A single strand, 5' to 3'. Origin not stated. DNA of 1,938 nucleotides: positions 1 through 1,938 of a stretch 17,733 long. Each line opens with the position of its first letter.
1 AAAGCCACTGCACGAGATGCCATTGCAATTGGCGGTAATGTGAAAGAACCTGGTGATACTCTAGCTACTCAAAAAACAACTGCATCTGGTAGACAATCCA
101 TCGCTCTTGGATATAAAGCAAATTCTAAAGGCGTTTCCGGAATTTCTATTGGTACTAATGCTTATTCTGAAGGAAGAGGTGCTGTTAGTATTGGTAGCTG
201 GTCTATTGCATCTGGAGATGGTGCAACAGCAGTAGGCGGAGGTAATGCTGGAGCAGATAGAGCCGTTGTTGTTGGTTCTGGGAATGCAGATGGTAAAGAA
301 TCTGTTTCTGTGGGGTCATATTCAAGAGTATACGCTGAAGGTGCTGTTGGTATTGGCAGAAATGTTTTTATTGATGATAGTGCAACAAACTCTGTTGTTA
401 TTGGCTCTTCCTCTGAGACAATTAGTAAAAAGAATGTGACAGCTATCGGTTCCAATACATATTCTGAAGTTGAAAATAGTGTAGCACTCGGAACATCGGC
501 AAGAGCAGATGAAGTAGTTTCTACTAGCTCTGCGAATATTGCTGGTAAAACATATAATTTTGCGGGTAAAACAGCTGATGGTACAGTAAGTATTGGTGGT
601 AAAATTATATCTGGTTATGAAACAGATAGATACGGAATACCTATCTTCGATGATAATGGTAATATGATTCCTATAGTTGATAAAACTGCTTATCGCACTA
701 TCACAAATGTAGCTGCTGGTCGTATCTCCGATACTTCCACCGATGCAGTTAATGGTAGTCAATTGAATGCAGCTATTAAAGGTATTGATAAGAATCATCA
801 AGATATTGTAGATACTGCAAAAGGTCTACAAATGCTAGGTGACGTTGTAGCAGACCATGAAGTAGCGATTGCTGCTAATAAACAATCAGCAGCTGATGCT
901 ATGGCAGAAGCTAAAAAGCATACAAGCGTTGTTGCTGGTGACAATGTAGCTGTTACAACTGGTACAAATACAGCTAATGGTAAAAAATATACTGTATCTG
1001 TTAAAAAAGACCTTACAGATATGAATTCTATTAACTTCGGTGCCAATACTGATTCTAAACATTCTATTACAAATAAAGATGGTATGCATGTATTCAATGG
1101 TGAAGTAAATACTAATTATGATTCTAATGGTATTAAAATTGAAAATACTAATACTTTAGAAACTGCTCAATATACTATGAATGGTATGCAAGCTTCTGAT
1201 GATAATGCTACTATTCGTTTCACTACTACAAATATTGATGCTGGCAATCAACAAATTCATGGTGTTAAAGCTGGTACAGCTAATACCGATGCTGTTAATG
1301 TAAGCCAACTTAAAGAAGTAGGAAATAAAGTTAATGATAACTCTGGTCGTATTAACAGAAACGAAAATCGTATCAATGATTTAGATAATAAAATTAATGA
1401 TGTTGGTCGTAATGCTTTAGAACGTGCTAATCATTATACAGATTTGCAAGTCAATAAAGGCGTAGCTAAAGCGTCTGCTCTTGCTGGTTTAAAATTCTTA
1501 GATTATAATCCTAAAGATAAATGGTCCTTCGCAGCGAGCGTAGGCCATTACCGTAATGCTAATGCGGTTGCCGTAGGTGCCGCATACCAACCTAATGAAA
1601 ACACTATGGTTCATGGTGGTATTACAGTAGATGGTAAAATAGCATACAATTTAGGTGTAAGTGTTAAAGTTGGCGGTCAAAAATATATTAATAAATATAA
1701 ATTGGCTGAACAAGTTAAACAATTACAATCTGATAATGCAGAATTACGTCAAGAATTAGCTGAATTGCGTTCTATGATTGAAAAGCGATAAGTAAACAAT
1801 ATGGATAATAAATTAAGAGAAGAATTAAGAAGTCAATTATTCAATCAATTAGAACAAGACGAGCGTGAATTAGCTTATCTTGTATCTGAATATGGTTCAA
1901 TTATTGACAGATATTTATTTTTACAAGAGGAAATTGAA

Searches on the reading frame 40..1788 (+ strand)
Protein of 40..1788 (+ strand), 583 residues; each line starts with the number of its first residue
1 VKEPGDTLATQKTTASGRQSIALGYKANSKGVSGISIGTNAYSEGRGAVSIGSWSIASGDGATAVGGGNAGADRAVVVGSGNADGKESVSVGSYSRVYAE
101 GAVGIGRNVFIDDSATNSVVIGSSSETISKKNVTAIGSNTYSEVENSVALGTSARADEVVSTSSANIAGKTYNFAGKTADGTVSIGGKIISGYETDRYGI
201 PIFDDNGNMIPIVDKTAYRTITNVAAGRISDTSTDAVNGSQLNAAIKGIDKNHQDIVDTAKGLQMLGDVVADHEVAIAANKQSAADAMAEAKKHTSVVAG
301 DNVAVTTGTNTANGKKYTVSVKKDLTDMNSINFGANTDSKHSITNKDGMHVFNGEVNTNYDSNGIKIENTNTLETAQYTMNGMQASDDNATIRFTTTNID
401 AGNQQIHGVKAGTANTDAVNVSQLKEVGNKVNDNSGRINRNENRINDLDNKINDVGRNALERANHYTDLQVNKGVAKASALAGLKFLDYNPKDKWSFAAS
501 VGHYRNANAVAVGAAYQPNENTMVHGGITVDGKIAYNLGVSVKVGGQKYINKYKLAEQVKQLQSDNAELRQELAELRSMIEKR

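Call 50: search_dna_similar(query=window:40-1788:+, collection=phages, mode=protein, max_rows=10)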
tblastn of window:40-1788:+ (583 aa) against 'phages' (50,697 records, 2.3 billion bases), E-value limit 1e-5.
Records with a match: 1; places in all: 1; records where one place covers at least 80% of the query: 0.
Best place of each record, by identity: <60% 1.
By first word of the organism name: Salmonella 1.
By host as written in the record: Homo sapiens 1.
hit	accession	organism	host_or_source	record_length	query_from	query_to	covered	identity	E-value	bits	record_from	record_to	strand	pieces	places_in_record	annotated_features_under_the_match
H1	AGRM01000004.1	Salmonella enterica subsp. houtenae str. ATCC BAA-1581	Homo sapiens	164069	35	251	37%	29.8%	3e-8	63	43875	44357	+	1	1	Hep_Hag protein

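Call 51: search_protein_families(library=pfam, proteins=[window:40-1788:+])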
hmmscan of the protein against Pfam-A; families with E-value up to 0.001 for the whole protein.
window:40-1788:+ (583 aa): 3 families
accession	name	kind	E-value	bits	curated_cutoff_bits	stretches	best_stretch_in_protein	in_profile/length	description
PF05662.19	YadA_stalk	-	1.8e-19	70.3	28.4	2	405-446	1-42/43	Coiled stalk of trimeric autotransporter adhesin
PF03895.21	YadA_anchor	-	3.5e-09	37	22.7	1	488-541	2-55/60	YadA-like membrane anchor domain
PF05658.19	YadA_head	-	1.8e-06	28.6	25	1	15-41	1-27/27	YadA head domain repeat (2 copies)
